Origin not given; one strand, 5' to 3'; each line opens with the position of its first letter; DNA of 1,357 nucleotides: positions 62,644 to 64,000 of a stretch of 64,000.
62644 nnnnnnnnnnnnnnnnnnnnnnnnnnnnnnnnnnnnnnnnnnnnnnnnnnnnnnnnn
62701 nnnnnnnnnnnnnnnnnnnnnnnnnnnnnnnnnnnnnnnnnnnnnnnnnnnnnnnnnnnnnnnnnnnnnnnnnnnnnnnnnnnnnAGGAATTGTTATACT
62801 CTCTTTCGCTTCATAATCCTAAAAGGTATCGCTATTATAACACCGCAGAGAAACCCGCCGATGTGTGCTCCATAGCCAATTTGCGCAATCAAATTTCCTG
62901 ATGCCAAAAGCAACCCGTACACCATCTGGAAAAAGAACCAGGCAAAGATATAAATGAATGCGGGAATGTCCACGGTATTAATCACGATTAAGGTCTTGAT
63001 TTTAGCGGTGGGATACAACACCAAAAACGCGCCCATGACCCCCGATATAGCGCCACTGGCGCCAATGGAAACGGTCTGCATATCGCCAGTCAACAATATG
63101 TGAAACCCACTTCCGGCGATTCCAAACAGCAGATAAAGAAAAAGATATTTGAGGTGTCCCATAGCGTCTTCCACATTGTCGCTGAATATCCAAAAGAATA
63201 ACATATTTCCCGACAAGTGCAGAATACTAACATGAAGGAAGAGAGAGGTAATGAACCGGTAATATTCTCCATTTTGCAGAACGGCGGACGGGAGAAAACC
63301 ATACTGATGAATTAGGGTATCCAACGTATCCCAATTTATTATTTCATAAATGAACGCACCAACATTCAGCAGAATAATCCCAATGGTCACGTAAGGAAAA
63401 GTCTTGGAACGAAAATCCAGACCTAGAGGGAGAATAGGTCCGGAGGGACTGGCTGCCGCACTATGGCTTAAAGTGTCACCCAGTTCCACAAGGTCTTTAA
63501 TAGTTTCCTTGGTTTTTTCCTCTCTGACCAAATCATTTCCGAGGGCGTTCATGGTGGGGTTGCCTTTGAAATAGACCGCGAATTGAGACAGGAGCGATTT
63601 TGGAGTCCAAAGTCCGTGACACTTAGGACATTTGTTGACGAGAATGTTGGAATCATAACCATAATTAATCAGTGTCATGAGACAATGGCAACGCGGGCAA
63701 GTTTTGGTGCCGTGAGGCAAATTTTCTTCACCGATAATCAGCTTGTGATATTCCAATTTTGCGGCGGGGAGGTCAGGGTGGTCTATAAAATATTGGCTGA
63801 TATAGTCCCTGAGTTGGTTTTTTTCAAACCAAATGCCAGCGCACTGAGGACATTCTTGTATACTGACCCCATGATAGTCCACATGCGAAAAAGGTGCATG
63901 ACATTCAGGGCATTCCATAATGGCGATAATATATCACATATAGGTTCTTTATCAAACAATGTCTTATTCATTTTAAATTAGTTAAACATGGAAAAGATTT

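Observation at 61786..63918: Three consecutive paralogous tandem-zinc-ribbon genes, the first fused to a rhomboid protease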

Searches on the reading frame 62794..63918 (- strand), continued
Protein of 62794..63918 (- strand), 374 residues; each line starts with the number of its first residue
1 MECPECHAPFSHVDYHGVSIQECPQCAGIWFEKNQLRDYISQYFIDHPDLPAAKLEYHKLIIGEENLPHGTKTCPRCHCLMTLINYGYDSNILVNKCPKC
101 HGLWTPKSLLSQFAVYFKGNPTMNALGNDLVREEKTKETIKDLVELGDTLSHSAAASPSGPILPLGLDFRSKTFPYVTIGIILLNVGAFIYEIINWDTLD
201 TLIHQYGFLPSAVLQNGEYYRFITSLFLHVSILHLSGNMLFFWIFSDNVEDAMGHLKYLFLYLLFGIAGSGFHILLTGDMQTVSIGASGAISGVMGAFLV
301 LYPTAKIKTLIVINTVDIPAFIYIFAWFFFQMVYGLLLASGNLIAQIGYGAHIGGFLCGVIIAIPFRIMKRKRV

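Call 53: predict_structure(alignment_id=A2)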
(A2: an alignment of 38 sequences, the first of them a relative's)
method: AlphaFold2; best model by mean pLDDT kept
length: 374 residues; sequences in the alignment: 38
mean_pLDDT: 90.5   pTM: 0.65
mean pLDDT of the five models: 90.5, 90.4, 89.3, 87.9, 87.6
residues with pLDDT >= 90: 266; 70-90: 85; 50-70: 21; < 50: 2
segments of 3 or more residues with pLDDT < 50: none
pLDDT, mean of each block of 10 residues (from residue 1): 97 96 97 95 93 85 85 96 89 95 96 91 85 80 69 54 91 97 97 91 92 96 95 95 97 97 97 90 92 98 95 90 95 87 70 96 95 72
secondary structure, 60 per line:
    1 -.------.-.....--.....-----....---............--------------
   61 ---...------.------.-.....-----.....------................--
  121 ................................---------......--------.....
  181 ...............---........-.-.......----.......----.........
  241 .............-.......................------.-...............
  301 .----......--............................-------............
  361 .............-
elements in order: E11-15 E18-22 E28-31 H35-46 E82-86 E92-96 E103-106 H107-118 H121-152 E162-167 H176-195 H199-206 H210-216 H221-227 H232-253 H255-277 H286-301 E306-311 E314-319 H320-341 H349-373

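Call 57: fold_search(model_id=the predicted structure, library=pdb)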
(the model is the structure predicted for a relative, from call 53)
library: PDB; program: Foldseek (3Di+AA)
matches with E <= 10: 121; with E <= 0.001: 30
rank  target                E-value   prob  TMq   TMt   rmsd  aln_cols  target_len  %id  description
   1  2xow                  4.4e-05  1.00  0.38  0.73   4.5       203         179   21  Structure of GlpG in complex with a mechanism-based isocoumarin inhibitor (released 2010-10-13)
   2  2nr9                  6.3e-05  1.00  0.39  0.70   6.3       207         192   22  Crystal structure of GlpG, Rhomboid Peptidase from Haemophilus influenzae (released 2006-11-14)
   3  5f5j_A                6.7e-05  1.00  0.40  0.77   4.1       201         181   18  E.coli GlpG Y205F mutant complexed with aldehyde inhibitor in DMPC/CHAPSO bicelle (released 2016-02-10)
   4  6pj7_A                8.6e-05  1.00  0.39  0.77   4.9       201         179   19  Time-resolved structural snapshot of proteolysis by GlpG inside the membrane (released 2019-10-02)
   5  6pjq_A                8.6e-05  1.00  0.38  0.76   4.4       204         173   19  Time-resolved structural snapshot of proteolysis by GlpG inside the membrane (released 2019-11-27)
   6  6pj4_A                1.1e-04  1.00  0.40  0.79   3.9       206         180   18  Time-resolved structural snapshot of proteolysis by GlpG inside the membrane (released 2019-10-02)
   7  8ab5_A                1.4e-04  1.00  0.37  0.72   4.3       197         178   19  Structure of E. coli GlpG in complex with peptide derived inhibitor Ac-VRHA-conh-[4-(4-butyl)-phenoxy-1-phenyl-2-butyl (released 2023-10-25)
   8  6pj5_A                1.5e-04  1.00  0.40  0.78   3.9       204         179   20  Time-resolved structural snapshot of proteolysis by GlpG inside the membrane (released 2019-10-02)
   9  6pj9_A                1.9e-04  1.00  0.37  0.74   4.7       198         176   18  Time-resolved structural snapshot of proteolysis by GlpG inside the membrane (released 2019-10-02)
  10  6pja_A                2.2e-04  1.00  0.39  0.77   4.9       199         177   19  Time-resolved structural snapshot of proteolysis by GlpG inside the membrane (released 2019-10-02)
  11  6pju_A                2.4e-04  1.00  0.37  0.76   4.1       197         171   19  Time-resolved structural snapshot of proteolysis by GlpG inside the membrane (released 2019-11-27)
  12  2o7l                  2.4e-04  1.00  0.36  0.70   5.4       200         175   21  The open-cap conformation of GlpG (released 2006-12-26)
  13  5f5k_A                2.5e-04  1.00  0.39  0.77   4.0       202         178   19  E.Coli GlpG Y205F mutant complexed with aldehyde inhibitor in DMPC/CHAPSO bicelle (released 2016-02-10)
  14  4h1d                  2.7e-04  1.00  0.36  0.72   4.6       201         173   20  Cocrystal structure of GlpG and DFP (released 2013-05-01)
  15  6pjr_A                3.0e-04  1.00  0.38  0.76   4.1       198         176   19  Time-resolved structural snapshot of proteolysis by GlpG inside the membrane (released 2019-10-02)
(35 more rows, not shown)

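Call 76: find_encoding_contigs(protein=P0002, flank=5000, max_places=3)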
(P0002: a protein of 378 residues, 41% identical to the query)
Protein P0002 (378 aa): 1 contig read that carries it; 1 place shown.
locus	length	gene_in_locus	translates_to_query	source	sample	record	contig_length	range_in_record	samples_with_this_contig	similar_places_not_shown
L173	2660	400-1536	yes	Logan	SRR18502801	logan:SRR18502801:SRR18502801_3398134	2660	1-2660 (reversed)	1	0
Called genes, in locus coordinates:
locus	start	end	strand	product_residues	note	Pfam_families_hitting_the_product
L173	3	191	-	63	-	?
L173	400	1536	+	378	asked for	PF13453:Zn_ribbon_TFIIB, PF01694:Rhomboid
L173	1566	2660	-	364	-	?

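Call 77: find_encoding_contigs(protein=P0005, flank=6000, max_places=3)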
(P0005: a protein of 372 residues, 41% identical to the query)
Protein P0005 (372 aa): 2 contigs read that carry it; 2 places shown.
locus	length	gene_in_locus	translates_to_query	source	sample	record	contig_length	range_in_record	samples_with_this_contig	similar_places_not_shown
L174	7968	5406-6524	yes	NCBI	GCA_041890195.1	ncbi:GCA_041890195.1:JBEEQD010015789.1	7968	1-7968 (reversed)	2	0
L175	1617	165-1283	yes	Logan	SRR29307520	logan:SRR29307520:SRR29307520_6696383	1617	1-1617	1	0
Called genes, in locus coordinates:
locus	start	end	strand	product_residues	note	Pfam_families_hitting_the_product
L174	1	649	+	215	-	PF00990:GGDEF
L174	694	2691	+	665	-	PF05228:CHASE4, PF12860:PAS_7 (weak), PF01966:HD, PF13487:HD_5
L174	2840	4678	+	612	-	PF00989:PAS (weak), PF08448:PAS_4, PF13426:PAS_9 (weak), PF08447:PAS_3 (weak), PF13487:HD_5, PF01966:HD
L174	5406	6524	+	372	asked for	PF13453:Zn_ribbon_TFIIB, PF01694:Rhomboid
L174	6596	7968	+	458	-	PF01938:TRAM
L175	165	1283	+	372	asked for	PF13453:Zn_ribbon_TFIIB, PF01694:Rhomboid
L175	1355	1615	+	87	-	?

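Call 84: search_protein_families(library=padloc, proteins=[window:62794-63918:-], max_evalue=0.01)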
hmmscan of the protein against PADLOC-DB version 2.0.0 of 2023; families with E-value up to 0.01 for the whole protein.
window:62794-63918:- (374 aa): 0 families

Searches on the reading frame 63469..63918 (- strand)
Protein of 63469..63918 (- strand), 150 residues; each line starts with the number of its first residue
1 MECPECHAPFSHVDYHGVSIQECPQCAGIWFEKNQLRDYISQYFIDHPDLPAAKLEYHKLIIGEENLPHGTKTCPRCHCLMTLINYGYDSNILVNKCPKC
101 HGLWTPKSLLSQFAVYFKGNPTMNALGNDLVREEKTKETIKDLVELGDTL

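Call 29: find_related_loci(query=A3, collection=metagenome_contigs, flank=8000)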
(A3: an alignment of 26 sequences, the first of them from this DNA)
Query A3 (150 aa) in metagenome_contigs; peptide patterns used: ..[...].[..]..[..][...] (x = any residue, [..] = any of these).
178 stretches matched a pattern; 88 encode a relative of the query (tblastn E <= 1e-3); the best 80 are kept; 80 distinct loci.
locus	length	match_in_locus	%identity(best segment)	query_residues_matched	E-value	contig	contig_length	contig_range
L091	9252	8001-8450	39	1-150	8e-42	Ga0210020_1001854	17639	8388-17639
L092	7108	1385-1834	39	1-150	8e-42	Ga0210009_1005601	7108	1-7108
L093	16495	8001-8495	36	1-150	5e-38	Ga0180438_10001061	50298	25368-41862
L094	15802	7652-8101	36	1-150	4e-37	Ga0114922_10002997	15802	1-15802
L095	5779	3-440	36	5-150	8e-36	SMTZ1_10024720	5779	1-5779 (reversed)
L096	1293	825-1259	34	1-145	2e-35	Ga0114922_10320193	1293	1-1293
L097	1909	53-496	34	1-146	3e-32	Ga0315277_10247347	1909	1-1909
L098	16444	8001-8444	31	1-148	2e-31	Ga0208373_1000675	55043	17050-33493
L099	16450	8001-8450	30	1-150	1e-30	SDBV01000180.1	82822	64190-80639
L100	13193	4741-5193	34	1-150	3e-29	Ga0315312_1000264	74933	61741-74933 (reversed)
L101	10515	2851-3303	33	1-150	3e-29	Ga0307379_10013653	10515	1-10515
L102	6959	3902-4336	32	1-145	7e-29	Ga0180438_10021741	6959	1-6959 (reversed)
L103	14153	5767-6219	33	1-150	4e-28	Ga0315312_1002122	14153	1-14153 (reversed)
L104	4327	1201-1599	33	3-134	4e-28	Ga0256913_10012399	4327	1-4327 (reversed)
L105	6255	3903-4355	32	1-150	4e-28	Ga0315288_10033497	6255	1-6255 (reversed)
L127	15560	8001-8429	32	1-142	9e-23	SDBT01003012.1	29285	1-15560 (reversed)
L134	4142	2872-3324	31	1-143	9e-22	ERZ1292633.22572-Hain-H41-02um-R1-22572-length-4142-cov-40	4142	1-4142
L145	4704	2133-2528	30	1-131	2e-19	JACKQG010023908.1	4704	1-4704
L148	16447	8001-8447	26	1-147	4e-18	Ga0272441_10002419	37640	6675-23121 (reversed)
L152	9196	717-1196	27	1-146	1e-17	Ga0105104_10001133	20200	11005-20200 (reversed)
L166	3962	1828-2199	30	1-125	2e-15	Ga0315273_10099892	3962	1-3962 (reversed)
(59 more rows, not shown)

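Call 35: search_protein_representatives(alignment_id=A3)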
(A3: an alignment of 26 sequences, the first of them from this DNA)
Query: 26 sequences, 150 profile positions. Proteins with E-value up to 0.001 (for the whole library): 17612; up to 1e-10: 5328; up to 1e-30: 191. The best 150 are listed.
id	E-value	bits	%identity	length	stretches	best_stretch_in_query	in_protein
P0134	6.1e-59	214.4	-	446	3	2-122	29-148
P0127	9.7e-54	197.5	-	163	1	1-145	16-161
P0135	1.9e-50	186.8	-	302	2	1-114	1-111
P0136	2.1e-50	186.7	-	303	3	3-119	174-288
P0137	3.4e-49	182.8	-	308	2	1-114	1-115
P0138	4.5e-49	182.4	-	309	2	1-122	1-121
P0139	1.5e-48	180.7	-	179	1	1-144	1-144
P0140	1.8e-48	180.4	-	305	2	3-143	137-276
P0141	2.7e-48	179.8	-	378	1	1-146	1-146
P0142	3.6e-48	179.4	-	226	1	1-146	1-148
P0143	8.0e-48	178.3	-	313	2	1-117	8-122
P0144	4.5e-47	175.9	-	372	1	1-148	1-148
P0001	4.8e-47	175.8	-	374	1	1-148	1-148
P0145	5.8e-47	175.5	-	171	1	1-138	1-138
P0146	7.8e-47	175.1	-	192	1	1-144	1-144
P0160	4.8e-44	166.0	-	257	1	1-139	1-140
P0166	2.3e-43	163.8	-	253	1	1-132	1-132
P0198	1.1e-40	155.1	-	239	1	1-139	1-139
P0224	3.2e-38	147.1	-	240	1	1-142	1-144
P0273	6.3e-35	136.4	-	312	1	1-128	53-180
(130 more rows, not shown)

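Call 49: search_protein_families(library=pfam, proteins=[L145:2647-3243:+, L145:385-2130:+, L152:1218-2747:-, L166:835-1713:-, L100:5911-6873:-, L127:9135-11141:+, L100:3580-4590:+, L100:237-3215:+, L148:3410-4930:+, L134:1643-2206:+], max_evalue=0.0001)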
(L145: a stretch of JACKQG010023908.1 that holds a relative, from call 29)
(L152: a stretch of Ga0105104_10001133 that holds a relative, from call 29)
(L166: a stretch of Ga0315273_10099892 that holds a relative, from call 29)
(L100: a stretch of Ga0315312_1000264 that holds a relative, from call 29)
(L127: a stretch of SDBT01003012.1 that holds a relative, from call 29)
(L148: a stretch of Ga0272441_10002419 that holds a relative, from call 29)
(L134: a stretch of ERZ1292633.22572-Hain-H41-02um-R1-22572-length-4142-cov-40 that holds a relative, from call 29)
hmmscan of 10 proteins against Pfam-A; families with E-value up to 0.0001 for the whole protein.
L145:2647-3243:+ (199 aa): 1 family
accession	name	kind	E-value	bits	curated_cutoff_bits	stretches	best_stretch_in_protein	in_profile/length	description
PF04011.17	LemA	-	2.7e-63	212.7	26.2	1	50-199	1-149/149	LemA family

L145:385-2130:+ (582 aa): 0 families

L152:1218-2747:- (510 aa): 2 families
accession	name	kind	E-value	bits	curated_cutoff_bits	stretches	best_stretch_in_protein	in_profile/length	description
PF00152.25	tRNA-synt_2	-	9.5e-76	255.2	25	1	122-504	3-307/308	tRNA synthetases class II (D, K and N)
PF01336.31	tRNA_anti-codon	-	3.3e-14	53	27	1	27-105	1-74/75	OB-fold nucleic acid binding domain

L166:835-1713:- (293 aa): 13 families
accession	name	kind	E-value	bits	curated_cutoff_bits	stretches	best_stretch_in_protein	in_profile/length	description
PF17827.6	PrmC_N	-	1e-20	74.5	23.4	1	12-81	2-71/71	PrmC N-terminal domain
PF05175.20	MTS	-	7.6e-17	61.9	23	1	115-206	28-113/170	Methyltransferase small domain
PF13649.12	Methyltransf_25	-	4.7e-13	50.1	27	1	123-215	1-90/97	Methyltransferase domain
PF13847.12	Methyltransf_31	-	5e-11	42.9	27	1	123-265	7-122/145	Methyltransferase domain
PF06325.19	PrmA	-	1.7e-09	38.1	22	1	117-198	159-233/296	Ribosomal protein L11 methyltransferase (PrmA)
PF08242.18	Methyltransf_12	-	1.3e-08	35.9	30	1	125-198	2-72/98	Methyltransferase domain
PF09445.16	Methyltransf_15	-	2.1e-08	34.4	22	1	122-209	3-88/165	RNA cap guanine-N2 methyltransferase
PF03602.21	Cons_hypoth95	-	4e-08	33.6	24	1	100-215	22-137/182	Conserved hypothetical protein 95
PF08241.18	Methyltransf_11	-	4.2e-08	34.2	21.2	1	125-199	2-68/95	Methyltransferase domain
PF05971.18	Methyltransf_10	-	8.1e-08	32.4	23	1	86-205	63-191/299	RNA methyltransferase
PF12847.13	Methyltransf_18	-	2.2e-06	28.2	27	1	120-183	15-78/151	Methyltransferase domain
PF13489.12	Methyltransf_23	-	1.4e-05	25.3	27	1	116-254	19-118/164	Methyltransferase domain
PF00891.24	Methyltransf_2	-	4.2e-05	23.4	22.3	1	105-182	49-124/210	O-methyltransferase domain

L100:5911-6873:- (321 aa): 1 family
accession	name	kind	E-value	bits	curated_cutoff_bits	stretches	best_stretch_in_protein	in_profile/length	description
PF08902.16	DUF1848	-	7.8e-85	285.3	30.5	1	5-271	1-262/262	Domain of unknown function (DUF1848)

L127:9135-11141:+ (669 aa): 8 families
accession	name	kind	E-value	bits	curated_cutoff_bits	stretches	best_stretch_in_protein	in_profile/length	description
PF01653.23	DNA_ligase_aden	-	2.8e-91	306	27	1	73-321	3-253/253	NAD-dependent DNA ligase adenylation domain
PF03120.22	DNA_ligase_OB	-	3.3e-30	104.2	32.9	1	324-397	1-74/79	NAD-dependent DNA ligase OB-fold domain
PF12826.13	HHH_2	-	9.3e-23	80.6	27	1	510-572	1-63/64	Helix-hairpin-helix motif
PF00533.33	BRCT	-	2.7e-14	53.6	21.3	1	591-665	3-78/78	BRCA1 C Terminus (BRCT) domain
PF22745.1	Nlig-Ia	-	1.7e-09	38.7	27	1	8-57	2-51/92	DNA ligase-like, N-terminal NAD+-binding domain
PF14520.12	HHH_5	-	1.1e-08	35.8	27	0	515-566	5-57/57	Helix-hairpin-helix domain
PF12738.14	PTCB-BRCT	-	7.6e-06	26.3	22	1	599-657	3-60/63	twin BRCT domain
PF03119.21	DNA_ligase_ZBD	-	1e-05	25.8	25.8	1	409-434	2-27/27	NAD-dependent DNA ligase C4 zinc finger domain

L100:3580-4590:+ (337 aa): 2 families
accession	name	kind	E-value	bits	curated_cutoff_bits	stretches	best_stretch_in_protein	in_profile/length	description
PF21694.2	DNA_pol3_delta_C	-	2.8e-12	47.1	27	1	204-322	3-121/121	DNA polymerase III delta subunit, C-terminal domain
PF06144.19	DNA_pol3_delta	-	1.1e-10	42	21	1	13-122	1-117/124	DNA polymerase III, delta subunit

L100:237-3215:+ (993 aa): 2 families
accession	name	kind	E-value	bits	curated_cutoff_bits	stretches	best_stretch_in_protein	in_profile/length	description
PF00521.26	DNA_topoisoIV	-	1.1e-156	522.5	31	1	86-551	1-431/432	DNA gyrase/topoisomerase IV, subunit A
PF03989.18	DNA_gyraseA_C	-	1.2e-77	255.6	27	6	844-889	1-46/48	DNA gyrase C-terminal domain, beta-propeller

L148:3410-4930:+ (507 aa): 3 families
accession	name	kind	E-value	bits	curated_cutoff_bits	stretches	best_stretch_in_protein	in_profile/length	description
PF00884.28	Sulfatase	-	9.8e-60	202.8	25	1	53-395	1-301/301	Sulfatase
PF16347.10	SGSH_C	-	6.2e-17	62.6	29.3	1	350-487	8-147/154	N-sulphoglucosamine sulphohydrolase, C-terminal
PF01663.27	Phosphodiest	-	7.3e-08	32.8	23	1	76-335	14-224/342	Type I phosphodiesterase / nucleotide pyrophosphatase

L134:1643-2206:+ (188 aa): 1 family
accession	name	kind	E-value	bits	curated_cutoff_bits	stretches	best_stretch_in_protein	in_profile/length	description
PF04011.17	LemA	-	1.3e-58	197.5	26.2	1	38-186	1-147/149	LemA family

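Call 72: search_protein_families(library=pfam, proteins=[P0160, P0166, P0198, P0273, P0146, P0135, P0134, P0224], max_evalue=0.001)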
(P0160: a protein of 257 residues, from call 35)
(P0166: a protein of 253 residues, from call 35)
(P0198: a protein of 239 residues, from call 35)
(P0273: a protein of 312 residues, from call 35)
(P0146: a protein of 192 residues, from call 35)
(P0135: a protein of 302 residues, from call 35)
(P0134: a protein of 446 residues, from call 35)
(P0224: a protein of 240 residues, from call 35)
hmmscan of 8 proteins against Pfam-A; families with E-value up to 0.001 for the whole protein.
P0160 (257 aa): 1 family
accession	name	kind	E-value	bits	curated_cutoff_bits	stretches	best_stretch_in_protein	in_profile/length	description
PF13453.11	Zn_ribbon_TFIIB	-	2.8e-12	46.3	22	2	3-32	2-31/41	Transcription factor zinc-finger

P0166 (253 aa): 1 family
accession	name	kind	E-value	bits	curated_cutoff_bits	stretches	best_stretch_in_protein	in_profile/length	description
PF13453.11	Zn_ribbon_TFIIB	-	4.4e-24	84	22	2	2-37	1-36/41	Transcription factor zinc-finger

P0198 (239 aa): 2 families
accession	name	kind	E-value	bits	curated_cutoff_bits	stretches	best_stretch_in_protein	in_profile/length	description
PF13453.11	Zn_ribbon_TFIIB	-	4.2e-20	71.3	22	2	2-40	1-39/41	Transcription factor zinc-finger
PF02701.20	Zn_ribbon_Dof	-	0.00018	22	26.6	0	72-113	4-47/59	Dof domain, zinc finger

P0273 (312 aa): 1 family
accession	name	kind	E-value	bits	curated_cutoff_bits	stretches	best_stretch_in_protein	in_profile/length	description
PF13453.11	Zn_ribbon_TFIIB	-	7.1e-24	83.4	22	2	54-92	1-39/41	Transcription factor zinc-finger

P0146 (192 aa): 1 family
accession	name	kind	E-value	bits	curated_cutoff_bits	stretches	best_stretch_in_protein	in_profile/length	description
PF13453.11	Zn_ribbon_TFIIB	-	5.7e-20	70.9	22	2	2-38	1-37/41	Transcription factor zinc-finger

P0135 (302 aa): 2 families
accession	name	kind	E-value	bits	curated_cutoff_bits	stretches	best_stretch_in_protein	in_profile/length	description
PF13453.11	Zn_ribbon_TFIIB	-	1.5e-44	149.5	22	4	2-41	1-40/41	Transcription factor zinc-finger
PF08271.17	Zn_Ribbon_TF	-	0.0002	21.3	29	1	1-36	1-34/43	TFIIB zinc-binding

P0134 (446 aa): 3 families
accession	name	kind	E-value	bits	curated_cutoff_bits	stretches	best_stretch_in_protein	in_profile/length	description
PF13453.11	Zn_ribbon_TFIIB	-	5.5e-36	122.1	22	5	29-66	1-38/41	Transcription factor zinc-finger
PF24042.1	DUF7351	-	1.5e-06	28.5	31.2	0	170-249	2-75/177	Domain of unknown function (DUF7351)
PF14616.11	Rua1_C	-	0.00012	22.7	27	0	80-186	7-104/122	Transcription regulator Rua1, C-terminal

P0224 (240 aa): 1 family
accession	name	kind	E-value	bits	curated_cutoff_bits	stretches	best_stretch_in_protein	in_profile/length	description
PF13453.11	Zn_ribbon_TFIIB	-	1.9e-22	78.8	22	2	3-41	2-39/41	Transcription factor zinc-finger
